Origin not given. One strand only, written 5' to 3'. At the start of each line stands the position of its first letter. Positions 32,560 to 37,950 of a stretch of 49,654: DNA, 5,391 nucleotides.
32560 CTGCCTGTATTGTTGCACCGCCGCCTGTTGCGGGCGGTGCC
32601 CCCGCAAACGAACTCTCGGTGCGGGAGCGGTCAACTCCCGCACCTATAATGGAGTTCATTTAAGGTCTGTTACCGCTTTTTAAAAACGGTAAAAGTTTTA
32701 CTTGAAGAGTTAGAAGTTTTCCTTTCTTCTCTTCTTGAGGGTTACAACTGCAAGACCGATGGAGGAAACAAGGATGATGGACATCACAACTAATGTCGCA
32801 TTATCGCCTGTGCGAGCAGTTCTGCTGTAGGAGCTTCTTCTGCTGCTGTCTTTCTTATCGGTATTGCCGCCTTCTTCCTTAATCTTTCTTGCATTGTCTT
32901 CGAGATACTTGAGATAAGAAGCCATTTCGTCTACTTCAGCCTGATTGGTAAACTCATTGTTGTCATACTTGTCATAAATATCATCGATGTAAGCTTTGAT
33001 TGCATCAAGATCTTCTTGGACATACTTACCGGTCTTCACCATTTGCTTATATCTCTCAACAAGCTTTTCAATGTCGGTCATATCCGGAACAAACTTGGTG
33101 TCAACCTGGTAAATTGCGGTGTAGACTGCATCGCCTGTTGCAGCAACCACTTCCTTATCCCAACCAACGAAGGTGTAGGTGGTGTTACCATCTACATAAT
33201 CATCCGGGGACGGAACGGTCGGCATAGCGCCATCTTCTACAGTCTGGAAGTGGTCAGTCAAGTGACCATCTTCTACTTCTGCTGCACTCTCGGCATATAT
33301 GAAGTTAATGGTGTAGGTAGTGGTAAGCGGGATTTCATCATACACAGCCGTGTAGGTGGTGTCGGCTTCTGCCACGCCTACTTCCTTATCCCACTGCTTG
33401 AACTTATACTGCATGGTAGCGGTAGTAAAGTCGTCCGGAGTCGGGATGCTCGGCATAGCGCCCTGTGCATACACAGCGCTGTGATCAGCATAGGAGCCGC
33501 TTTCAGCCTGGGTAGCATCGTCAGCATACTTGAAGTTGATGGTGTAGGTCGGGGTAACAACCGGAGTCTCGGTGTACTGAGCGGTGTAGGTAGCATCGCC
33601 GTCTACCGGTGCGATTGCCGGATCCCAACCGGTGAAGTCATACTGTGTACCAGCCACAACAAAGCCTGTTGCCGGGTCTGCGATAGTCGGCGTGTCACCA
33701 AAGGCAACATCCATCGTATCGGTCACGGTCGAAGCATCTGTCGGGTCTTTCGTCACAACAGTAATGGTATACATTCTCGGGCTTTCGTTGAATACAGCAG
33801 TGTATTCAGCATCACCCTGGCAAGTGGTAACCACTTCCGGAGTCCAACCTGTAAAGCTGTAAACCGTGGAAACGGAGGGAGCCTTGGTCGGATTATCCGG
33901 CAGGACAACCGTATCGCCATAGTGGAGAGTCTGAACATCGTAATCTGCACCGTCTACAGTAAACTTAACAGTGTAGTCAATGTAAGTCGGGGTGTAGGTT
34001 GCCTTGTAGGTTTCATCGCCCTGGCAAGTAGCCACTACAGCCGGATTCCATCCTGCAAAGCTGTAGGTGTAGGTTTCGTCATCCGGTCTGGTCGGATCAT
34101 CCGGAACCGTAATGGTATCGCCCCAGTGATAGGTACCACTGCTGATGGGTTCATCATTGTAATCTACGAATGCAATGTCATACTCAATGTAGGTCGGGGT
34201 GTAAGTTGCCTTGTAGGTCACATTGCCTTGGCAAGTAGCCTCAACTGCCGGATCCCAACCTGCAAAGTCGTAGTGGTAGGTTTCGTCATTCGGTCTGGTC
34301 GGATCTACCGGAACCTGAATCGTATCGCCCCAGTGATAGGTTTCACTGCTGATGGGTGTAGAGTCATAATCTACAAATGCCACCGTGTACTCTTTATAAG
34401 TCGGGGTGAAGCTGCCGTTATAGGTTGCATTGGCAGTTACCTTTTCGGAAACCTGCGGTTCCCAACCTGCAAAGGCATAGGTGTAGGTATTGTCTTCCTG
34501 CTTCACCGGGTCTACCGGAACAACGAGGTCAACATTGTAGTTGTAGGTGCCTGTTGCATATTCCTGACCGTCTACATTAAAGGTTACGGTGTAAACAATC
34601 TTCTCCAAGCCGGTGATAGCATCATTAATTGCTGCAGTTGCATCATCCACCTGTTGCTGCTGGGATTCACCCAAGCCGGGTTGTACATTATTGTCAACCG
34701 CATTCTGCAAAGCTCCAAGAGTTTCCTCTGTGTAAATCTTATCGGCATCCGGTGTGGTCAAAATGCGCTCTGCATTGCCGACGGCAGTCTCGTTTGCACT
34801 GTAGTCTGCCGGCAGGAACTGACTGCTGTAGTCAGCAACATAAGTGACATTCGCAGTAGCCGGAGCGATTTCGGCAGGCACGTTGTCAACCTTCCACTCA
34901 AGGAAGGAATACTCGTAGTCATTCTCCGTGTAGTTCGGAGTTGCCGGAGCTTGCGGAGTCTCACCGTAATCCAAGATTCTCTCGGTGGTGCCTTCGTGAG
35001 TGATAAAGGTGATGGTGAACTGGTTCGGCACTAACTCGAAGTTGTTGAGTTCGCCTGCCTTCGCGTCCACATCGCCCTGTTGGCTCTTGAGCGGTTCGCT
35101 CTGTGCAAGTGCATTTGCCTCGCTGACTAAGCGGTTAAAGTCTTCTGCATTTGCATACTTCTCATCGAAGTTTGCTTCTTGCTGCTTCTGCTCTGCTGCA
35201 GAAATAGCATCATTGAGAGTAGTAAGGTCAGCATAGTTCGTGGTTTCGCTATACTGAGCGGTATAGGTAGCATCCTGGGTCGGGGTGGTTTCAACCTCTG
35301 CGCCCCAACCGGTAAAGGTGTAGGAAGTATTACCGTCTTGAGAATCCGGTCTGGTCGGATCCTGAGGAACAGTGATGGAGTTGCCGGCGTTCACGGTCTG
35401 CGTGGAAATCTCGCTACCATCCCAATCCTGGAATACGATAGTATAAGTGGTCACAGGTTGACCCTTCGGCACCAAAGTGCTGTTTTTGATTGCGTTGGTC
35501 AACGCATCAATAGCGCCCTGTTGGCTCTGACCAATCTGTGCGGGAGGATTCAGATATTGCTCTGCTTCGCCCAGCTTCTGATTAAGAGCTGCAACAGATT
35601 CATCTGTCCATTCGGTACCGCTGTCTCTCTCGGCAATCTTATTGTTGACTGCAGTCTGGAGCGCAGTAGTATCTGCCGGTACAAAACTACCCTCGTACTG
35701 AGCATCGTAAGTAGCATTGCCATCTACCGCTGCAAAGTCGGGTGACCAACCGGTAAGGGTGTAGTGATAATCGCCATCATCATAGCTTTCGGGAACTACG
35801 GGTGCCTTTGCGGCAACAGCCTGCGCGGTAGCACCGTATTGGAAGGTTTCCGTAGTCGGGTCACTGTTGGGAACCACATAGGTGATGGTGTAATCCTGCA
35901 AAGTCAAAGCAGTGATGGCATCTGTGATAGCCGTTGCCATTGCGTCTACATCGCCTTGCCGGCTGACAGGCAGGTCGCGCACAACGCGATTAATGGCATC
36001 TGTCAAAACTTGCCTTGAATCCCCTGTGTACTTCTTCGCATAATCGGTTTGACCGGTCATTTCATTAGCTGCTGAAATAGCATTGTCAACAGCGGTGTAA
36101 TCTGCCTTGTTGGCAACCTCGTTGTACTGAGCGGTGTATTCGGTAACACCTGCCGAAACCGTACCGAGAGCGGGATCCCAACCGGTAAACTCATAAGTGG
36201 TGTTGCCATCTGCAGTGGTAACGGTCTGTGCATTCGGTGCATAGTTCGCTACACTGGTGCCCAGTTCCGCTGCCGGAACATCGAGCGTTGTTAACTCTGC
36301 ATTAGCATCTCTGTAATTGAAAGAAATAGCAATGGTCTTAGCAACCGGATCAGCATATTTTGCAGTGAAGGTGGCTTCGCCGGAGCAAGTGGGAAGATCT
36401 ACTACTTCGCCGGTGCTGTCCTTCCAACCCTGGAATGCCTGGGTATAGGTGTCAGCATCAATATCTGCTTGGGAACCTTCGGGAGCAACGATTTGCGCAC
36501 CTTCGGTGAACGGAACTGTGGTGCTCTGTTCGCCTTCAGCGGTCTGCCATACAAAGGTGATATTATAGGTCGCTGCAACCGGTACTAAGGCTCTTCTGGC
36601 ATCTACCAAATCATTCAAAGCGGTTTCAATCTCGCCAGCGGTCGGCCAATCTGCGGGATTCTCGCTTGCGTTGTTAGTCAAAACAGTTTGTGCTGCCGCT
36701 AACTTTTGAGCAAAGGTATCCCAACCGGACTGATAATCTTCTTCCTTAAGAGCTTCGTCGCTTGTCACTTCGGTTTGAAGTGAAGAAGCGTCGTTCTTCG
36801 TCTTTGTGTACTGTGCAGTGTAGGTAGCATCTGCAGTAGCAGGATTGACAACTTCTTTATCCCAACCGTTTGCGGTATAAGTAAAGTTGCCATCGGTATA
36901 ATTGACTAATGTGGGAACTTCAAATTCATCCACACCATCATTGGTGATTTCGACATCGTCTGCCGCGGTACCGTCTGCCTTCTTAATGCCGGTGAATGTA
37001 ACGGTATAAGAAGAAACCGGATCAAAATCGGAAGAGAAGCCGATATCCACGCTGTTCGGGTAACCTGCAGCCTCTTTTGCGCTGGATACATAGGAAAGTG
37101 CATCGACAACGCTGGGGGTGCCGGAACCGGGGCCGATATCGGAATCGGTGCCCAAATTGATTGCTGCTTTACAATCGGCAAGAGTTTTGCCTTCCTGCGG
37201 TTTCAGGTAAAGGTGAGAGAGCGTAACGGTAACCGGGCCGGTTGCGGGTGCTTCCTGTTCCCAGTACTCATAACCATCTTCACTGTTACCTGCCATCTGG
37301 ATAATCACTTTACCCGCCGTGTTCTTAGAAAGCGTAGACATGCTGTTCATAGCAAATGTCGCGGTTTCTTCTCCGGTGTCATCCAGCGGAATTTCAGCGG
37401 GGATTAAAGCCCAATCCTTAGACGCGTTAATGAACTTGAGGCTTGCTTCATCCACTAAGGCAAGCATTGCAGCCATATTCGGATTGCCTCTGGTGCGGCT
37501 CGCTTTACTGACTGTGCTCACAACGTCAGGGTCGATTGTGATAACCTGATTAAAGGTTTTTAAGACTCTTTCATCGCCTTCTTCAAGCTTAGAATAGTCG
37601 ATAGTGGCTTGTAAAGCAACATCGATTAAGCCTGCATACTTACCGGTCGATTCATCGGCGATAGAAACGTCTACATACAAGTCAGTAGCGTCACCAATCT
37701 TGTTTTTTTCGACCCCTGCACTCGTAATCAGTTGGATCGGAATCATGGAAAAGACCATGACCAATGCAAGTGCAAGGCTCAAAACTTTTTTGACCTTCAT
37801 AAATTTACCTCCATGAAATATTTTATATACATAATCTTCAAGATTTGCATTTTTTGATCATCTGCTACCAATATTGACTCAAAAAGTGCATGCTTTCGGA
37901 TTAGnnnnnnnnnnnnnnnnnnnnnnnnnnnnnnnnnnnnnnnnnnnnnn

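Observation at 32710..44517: Cohesin-dockerin style surface assembly whose cargo is adhesin-type repeats rather than enzymes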

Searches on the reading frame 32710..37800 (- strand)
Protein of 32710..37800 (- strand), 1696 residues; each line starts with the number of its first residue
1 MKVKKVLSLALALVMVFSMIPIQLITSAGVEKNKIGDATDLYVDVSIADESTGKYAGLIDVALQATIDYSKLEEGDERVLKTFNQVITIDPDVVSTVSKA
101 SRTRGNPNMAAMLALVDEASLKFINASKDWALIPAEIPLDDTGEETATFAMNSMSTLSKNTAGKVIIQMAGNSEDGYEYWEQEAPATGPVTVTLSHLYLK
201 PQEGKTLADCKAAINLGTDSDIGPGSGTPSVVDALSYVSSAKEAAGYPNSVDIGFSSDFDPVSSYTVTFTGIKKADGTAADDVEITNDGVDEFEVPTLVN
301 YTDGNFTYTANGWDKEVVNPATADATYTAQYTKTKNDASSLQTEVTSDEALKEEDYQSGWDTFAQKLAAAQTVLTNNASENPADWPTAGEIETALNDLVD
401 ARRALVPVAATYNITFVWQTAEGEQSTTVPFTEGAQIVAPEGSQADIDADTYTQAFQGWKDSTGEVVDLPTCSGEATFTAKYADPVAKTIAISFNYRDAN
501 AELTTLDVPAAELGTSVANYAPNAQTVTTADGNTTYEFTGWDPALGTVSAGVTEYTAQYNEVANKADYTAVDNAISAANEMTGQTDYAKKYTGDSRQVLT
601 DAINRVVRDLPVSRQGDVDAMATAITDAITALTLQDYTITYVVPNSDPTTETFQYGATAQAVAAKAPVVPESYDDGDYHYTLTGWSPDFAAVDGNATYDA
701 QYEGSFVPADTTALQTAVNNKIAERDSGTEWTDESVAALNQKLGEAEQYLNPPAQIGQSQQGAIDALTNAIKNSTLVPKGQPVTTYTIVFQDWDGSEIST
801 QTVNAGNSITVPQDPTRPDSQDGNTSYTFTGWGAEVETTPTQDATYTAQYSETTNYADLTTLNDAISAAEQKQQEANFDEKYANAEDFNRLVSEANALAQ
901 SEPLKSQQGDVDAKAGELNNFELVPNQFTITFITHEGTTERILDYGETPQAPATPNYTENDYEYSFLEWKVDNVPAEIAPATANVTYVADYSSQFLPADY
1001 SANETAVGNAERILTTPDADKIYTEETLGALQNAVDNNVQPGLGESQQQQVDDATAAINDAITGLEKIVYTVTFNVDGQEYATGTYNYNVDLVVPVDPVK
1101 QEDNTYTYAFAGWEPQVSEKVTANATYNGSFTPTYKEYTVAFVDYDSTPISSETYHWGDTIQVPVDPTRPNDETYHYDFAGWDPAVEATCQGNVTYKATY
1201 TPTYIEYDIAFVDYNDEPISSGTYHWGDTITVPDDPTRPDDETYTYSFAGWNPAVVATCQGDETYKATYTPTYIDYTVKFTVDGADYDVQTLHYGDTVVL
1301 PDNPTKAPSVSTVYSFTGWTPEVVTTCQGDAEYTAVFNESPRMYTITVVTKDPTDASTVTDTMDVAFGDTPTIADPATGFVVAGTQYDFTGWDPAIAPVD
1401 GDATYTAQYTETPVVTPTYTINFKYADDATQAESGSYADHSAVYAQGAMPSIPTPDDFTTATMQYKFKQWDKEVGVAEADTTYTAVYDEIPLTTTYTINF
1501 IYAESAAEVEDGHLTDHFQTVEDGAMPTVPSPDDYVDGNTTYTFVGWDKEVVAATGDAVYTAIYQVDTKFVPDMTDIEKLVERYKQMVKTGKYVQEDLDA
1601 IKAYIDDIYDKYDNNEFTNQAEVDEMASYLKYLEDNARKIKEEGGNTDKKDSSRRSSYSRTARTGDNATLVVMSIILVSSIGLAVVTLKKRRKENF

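Call 3: search_protein_families(library=pfam, proteins=[window:32710-37800:-], max_evalue=1)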
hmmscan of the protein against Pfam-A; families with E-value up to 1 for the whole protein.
window:32710-37800:- (1696 aa): 5 families
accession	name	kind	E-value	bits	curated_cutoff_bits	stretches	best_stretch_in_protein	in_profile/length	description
PF09479.16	Flg_new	-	6.6e-05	23.4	27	5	1276-1320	1-39/65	Listeria-Bacteroides repeat domain (List_Bact_rpt)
PF12205.13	GIT1_C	-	0.088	13.5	25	1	1576-1657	14-88/110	G protein-coupled receptor kinase-interacting protein 1 C term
PF07554.19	FIVAR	-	0.51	11.4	29.2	2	341-405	5-70/71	FIVAR domain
PF11774.14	Lsr2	-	0.7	10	29.6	0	1274-1289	18-33/58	Lsr2 dimerization domain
PF20503.3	DUF6730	-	0.71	11.3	27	0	1567-1596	34-64/82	Family of unknown function (DUF6730)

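Call 4: search_protein_families(library=ncbifam, proteins=[window:32710-37800:-], max_evalue=1)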
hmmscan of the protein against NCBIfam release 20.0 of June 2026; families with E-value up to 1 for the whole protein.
window:32710-37800:- (1696 aa): 0 families

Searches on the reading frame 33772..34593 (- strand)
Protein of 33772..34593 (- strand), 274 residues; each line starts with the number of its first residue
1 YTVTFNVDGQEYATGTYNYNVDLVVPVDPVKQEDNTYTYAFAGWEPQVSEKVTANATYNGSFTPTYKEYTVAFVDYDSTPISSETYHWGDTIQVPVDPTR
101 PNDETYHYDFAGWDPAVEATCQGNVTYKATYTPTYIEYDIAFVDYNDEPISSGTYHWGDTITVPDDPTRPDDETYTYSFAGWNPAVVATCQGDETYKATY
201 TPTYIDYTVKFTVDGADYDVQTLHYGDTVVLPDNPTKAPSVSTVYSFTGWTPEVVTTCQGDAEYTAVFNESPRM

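Call 95: search_protein_families(library=pfam, proteins=[window:33772-34593:-], max_evalue=1)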
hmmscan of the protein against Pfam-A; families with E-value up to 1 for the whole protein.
seq(274 aa): 6 families
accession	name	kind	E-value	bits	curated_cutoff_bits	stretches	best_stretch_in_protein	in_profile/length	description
PF09479.16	Flg_new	-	5.5e-14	52.5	27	4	207-251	1-39/65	Listeria-Bacteroides repeat domain (List_Bact_rpt)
PF00630.25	Filamin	-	0.029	15.7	26.9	0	117-151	54-88/93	Filamin/ABP280 repeat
PF19797.4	DUF6281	-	0.17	12.4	28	1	198-269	11-82/100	Family of unknown function (DUF6281)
PF19078.6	Big_12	-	0.2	12.3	27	0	121-134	53-66/102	Bacterial Ig-like domain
PF11774.14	Lsr2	-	0.5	10.5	29.6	0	205-220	18-33/58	Lsr2 dimerization domain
PF03990.20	DUF348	-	0.75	10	24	0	3-14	1-12/41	G5-linked-Ubiquitin-like domain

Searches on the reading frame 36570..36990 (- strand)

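Call 95: search_protein_families(library=pfam, proteins=[window:36570-36990:-], max_evalue=1)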
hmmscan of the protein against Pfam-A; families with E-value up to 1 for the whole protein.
window:36570-36990:- (140 aa): 1 family
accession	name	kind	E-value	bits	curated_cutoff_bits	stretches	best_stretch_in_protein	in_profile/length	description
PF07554.19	FIVAR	-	0.017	16.2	29.2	1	71-135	5-70/71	FIVAR domain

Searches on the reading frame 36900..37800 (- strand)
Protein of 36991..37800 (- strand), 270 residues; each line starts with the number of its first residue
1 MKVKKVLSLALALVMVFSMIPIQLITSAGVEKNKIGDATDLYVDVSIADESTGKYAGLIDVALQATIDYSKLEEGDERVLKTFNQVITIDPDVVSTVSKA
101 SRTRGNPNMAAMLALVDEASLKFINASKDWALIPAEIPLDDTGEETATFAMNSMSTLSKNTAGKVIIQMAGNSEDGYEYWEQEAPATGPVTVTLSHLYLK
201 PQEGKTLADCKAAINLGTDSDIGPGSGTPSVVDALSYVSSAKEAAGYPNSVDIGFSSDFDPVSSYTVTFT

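Call 25: search_protein_families(library=pfam, proteins=[window:36900-37800:-], max_evalue=10)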
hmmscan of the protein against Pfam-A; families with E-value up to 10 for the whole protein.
window:36900-37800:- (300 aa): 2 families
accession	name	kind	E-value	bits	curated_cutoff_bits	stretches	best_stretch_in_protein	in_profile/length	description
PF13205.12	Big_5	-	0.13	13.4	23.6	1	200-278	11-93/105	Bacterial Ig-like domain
PF21088.3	MS_channel_1st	-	0.16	12.5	23.1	1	2-29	1-31/42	Mechanosensitive ion channel, transmembrane helices 2/3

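Call 47: find_homologous_proteins(query=window:36991-37800:-, max_evalue=0.001)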
Query window:36991-37800:- (270 aa): 2 proteins with E <= 0.001 among 2293 candidates.
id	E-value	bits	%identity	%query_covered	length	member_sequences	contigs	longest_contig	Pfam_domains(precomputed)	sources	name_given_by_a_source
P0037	4.8e-51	192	43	100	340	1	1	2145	-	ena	-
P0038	6.1e-43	165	55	62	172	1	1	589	-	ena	-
